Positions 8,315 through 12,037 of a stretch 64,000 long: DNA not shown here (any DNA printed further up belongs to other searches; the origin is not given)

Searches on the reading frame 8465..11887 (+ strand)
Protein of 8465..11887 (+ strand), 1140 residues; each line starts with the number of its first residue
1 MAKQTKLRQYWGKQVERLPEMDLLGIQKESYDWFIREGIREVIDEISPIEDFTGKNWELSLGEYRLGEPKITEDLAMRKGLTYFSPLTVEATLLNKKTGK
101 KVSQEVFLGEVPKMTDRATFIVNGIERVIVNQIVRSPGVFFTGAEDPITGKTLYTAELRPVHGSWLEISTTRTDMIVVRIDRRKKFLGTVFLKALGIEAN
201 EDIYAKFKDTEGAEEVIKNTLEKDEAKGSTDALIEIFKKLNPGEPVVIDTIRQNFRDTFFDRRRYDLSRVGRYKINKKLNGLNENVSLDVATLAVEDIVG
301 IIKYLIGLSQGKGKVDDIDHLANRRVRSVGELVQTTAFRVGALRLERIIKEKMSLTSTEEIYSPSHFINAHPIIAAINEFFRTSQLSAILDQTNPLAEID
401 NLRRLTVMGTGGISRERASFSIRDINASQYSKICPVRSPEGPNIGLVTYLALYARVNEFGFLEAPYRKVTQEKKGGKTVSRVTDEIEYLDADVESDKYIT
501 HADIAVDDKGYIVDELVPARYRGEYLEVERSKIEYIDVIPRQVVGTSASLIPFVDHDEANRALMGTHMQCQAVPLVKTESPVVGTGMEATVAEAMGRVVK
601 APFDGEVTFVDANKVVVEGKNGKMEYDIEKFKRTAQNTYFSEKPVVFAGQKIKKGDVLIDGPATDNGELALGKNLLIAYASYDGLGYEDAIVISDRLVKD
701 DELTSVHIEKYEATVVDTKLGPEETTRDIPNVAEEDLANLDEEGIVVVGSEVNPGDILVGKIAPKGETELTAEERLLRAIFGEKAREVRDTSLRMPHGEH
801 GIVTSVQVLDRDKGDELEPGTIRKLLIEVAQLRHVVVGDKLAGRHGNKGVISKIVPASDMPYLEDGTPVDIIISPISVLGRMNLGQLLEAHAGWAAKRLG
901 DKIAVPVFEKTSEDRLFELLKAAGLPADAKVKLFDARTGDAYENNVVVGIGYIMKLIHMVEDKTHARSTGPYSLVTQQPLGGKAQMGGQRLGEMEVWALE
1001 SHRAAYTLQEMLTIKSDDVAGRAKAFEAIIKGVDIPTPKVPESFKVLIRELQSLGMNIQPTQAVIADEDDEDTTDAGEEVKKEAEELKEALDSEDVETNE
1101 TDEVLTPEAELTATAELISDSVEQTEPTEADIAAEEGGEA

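Call 21: find_encoding_contigs(protein=window:8465-11887:+, flank=10000, max_places=1)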
Protein window:8465-11887:+ (1140 aa): 2 contigs read that carry it; 1 place shown.
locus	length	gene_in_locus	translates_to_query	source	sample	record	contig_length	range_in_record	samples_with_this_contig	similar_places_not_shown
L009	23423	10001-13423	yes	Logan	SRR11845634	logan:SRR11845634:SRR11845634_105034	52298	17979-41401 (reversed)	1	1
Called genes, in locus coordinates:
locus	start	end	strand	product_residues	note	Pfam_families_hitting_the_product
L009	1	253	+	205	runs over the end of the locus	PF00730:HhH-GPD, PF00633:HHH (weak)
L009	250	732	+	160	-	PF13238:AAA_18 (weak), PF13671:AAA_33 (weak)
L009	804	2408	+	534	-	-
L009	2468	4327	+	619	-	PF01411:tRNA-synt_2c, PF07973:tRNA_SAD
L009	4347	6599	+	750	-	-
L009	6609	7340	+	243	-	PF04203:Sortase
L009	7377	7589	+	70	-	-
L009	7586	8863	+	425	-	PF02885:Glycos_trans_3N, PF00591:Glycos_transf_3, PF07831:PYNP_C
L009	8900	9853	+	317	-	PF02618:YceG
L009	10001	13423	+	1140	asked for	PF04563:RNA_pol_Rpb2_1, PF04561:RNA_pol_Rpb2_2, PF04565:RNA_pol_Rpb2_3, PF10385:RNA_pol_Rpb2_45, PF00562:RNA_pol_Rpb2_6, PF04560:RNA_pol_Rpb2_7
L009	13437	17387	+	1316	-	PF04997:RNA_pol_Rpb1_1, PF00623:RNA_pol_Rpb1_2, PF04983:RNA_pol_Rpb1_3, PF04998:RNA_pol_Rpb1_5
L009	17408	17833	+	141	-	PF00164:Ribosom_S12_S23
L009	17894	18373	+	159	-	PF00177:Ribosomal_S7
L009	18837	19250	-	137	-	-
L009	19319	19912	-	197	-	-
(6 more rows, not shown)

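Call 66: find_homologous_proteins(query=window:8465-11887:+, max_evalue=1e-50)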
Query window:8465-11887:+ (1140 aa): 8000 proteins with E <= 1e-50 among 8000 candidates; the best 120 are listed.
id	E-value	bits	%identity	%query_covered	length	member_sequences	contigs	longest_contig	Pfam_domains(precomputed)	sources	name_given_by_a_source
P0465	0.0e+0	2299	91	100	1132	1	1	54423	PF04565.22,PF04561.20,PF04560.26,PF10385.15,PF04563.21,PF00562.34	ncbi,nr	ncbi:MAG: DNA-directed RNA polymerase subunit beta [Candidatus Levybacteria bacterium]|nr:DNA-direct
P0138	0.0e+0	2296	90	100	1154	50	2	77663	PF04565.22,PF04561.20,PF04560.26,PF10385.15,PF04563.21,PF00562.34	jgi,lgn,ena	-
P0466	0.0e+0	2277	90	100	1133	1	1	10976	PF04565.22,PF04561.20,PF04560.26,PF10385.15,PF04563.21,PF00562.34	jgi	jgi:DNA-directed RNA polymerase subunit beta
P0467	0.0e+0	2267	91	99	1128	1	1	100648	PF04565.22,PF04561.20,PF04560.26,PF10385.15,PF04563.21,PF00562.34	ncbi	-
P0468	0.0e+0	2264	92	97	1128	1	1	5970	PF04565.22,PF04561.20,PF04560.26,PF10385.15,PF04563.21,PF00562.34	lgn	-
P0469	0.0e+0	2248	90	97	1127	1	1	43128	PF04565.22,PF04561.20,PF04560.26,PF10385.15,PF04563.21,PF00562.34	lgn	-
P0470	0.0e+0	2225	88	100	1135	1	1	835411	PF04565.22,PF04561.20,PF04560.26,PF10385.15,PF04563.21,PF00562.34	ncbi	-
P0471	0.0e+0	2220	87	100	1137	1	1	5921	PF04565.22,PF04561.20,PF04560.26,PF10385.15,PF04563.21,PF00562.34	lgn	-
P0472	0.0e+0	2211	91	94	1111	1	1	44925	PF04565.22,PF04561.20,PF04560.26,PF10385.15,PF04563.21,PF00562.34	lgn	-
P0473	0.0e+0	2205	87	100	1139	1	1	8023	PF04565.22,PF04561.20,PF04560.26,PF10385.15,PF04563.21,PF00562.34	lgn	-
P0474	0.0e+0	2204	87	100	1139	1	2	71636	PF04565.22,PF04561.20,PF04560.26,PF10385.15,PF04563.21,PF00562.34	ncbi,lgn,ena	-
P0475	0.0e+0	2052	83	93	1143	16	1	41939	PF04565.22,PF04561.20,PF04560.26,PF10385.15,PF04563.21,PF00562.34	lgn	-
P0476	0.0e+0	2050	82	96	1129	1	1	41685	PF04565.22,PF04561.20,PF04560.26,PF10385.15,PF04563.21,PF00562.34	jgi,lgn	-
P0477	0.0e+0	2045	81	99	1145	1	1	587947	PF04565.22,PF04561.20,PF04560.26,PF10385.15,PF04563.21,PF00562.34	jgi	-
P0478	0.0e+0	2043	80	97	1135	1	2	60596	PF04565.22,PF04561.20,PF04560.26,PF10385.15,PF04563.21,PF00562.34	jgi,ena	-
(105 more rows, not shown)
